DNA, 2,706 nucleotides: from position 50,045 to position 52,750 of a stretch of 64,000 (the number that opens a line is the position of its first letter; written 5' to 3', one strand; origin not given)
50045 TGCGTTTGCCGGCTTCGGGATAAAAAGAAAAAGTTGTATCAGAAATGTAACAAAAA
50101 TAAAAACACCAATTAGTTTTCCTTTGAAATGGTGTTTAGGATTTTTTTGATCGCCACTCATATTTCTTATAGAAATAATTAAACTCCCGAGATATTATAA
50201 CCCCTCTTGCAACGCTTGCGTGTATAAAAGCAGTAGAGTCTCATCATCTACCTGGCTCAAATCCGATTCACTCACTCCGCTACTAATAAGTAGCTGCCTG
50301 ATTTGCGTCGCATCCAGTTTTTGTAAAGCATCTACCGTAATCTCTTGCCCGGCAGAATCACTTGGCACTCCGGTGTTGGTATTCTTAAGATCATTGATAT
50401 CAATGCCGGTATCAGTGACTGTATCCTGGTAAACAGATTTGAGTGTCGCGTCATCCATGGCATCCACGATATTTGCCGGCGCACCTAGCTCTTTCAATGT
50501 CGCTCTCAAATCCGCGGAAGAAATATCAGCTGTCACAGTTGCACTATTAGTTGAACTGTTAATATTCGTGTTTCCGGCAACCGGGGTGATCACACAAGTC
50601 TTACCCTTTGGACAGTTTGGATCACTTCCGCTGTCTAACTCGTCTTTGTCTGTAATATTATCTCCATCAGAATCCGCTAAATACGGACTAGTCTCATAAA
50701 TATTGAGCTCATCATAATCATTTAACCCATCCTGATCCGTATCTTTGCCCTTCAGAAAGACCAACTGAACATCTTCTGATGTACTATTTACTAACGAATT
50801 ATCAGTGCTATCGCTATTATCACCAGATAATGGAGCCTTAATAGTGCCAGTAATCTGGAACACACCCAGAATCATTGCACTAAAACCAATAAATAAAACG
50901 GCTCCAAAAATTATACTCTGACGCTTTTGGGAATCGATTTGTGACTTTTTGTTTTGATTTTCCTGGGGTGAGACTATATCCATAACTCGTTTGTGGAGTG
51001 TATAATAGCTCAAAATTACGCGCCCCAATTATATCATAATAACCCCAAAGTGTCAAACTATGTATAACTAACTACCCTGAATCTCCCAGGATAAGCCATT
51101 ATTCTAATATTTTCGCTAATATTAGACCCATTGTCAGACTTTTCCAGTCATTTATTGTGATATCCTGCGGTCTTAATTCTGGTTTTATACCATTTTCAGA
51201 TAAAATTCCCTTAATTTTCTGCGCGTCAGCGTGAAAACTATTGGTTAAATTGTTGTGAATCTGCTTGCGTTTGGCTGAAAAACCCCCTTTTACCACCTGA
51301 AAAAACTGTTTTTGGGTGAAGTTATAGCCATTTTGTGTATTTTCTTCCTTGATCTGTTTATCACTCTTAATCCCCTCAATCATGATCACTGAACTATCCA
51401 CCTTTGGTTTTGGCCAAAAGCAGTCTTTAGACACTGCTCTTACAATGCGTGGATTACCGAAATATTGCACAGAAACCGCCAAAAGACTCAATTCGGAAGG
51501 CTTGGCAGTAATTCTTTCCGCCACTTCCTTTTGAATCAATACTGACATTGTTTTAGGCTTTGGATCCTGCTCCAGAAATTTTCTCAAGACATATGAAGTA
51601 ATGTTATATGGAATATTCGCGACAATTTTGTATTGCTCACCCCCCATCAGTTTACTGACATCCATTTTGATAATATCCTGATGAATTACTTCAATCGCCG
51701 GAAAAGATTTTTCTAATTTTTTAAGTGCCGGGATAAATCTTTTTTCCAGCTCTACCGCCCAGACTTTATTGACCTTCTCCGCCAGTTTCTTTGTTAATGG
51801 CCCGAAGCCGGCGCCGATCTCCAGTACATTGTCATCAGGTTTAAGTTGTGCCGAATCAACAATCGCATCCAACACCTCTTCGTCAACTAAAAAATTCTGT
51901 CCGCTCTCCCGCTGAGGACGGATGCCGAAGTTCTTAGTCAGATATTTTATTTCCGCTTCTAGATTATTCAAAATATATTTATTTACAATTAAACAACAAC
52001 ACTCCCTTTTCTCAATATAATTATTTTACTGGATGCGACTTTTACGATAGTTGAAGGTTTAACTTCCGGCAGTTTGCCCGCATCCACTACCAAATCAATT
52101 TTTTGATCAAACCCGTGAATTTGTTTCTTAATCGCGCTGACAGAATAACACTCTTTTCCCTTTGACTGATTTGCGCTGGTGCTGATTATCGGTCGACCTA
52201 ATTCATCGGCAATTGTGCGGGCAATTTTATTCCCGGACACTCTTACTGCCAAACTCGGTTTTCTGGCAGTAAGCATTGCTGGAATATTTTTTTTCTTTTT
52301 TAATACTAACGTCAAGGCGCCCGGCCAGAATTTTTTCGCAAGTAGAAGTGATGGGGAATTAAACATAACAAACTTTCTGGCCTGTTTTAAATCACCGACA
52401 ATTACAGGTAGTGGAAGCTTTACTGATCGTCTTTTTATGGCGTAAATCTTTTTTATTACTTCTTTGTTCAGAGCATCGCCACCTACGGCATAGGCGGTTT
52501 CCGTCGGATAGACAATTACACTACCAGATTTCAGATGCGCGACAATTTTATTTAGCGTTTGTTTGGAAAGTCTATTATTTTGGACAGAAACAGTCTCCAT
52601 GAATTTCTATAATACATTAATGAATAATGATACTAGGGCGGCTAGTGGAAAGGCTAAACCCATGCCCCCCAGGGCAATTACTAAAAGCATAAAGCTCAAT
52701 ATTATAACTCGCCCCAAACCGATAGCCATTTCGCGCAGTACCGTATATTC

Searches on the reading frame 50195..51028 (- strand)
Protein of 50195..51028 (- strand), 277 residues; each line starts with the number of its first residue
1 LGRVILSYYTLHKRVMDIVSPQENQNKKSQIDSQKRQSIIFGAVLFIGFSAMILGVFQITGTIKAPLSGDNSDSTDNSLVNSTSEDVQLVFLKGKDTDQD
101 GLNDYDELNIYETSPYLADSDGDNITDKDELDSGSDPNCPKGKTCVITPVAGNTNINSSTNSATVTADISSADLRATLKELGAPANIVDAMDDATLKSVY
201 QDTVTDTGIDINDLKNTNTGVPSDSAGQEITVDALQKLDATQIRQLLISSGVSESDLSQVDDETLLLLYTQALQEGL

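Call 12: search_protein_families(library=pfam, proteins=[window:50195-51028:-], max_evalue=0.01)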
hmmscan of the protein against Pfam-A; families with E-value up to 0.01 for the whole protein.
window:50195-51028:- (277 aa): 1 family
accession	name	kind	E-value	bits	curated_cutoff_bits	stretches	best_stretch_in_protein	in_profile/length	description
PF18884.5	TSP3_bac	-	1.8e-05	24.9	25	0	96-110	1-15/22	Bacterial TSP3 repeat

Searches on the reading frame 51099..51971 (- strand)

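Call 12: search_protein_families(library=pfam, proteins=[window:51099-51971:-], max_evalue=0.01)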
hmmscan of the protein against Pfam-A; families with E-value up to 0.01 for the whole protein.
window:51099-51971:- (290 aa): 6 families
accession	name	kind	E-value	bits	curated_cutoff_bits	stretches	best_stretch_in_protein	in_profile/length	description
PF00398.26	RrnaAD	-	4.4e-53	180.5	24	1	21-263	6-247/263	Ribosomal RNA adenine dimethylase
PF13649.12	Methyltransf_25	-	5.3e-05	24.3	27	1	49-105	1-60/97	Methyltransferase domain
PF05219.18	DREV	-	6e-05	22.7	26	1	32-87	76-136/265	DREV methyltransferase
PF08241.18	Methyltransf_11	-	0.0017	19.4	21.2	1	50-104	1-55/95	Methyltransferase domain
PF02353.26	CMAS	-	0.0056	16.5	27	0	34-73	51-91/273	Mycolic acid cyclopropane synthetase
PF13847.12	Methyltransf_31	-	0.0081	16.3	27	0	44-106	2-71/145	Methyltransferase domain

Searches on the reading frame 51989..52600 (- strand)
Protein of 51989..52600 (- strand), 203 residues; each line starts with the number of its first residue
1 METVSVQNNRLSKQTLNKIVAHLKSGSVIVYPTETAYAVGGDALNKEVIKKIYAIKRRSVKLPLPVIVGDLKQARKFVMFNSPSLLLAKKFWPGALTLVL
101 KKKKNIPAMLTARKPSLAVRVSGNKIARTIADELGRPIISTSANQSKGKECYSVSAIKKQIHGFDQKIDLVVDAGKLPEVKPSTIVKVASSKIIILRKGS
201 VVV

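Call 12: search_protein_families(library=pfam, proteins=[window:51989-52600:-], max_evalue=0.01)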
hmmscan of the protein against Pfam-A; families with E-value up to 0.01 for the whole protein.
window:51989-52600:- (203 aa): 1 family
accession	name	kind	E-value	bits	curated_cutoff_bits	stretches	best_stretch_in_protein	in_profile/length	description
PF01300.24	Sua5_yciO_yrdC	-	6.6e-49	166.3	25.1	1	23-199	3-178/178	Telomere recombination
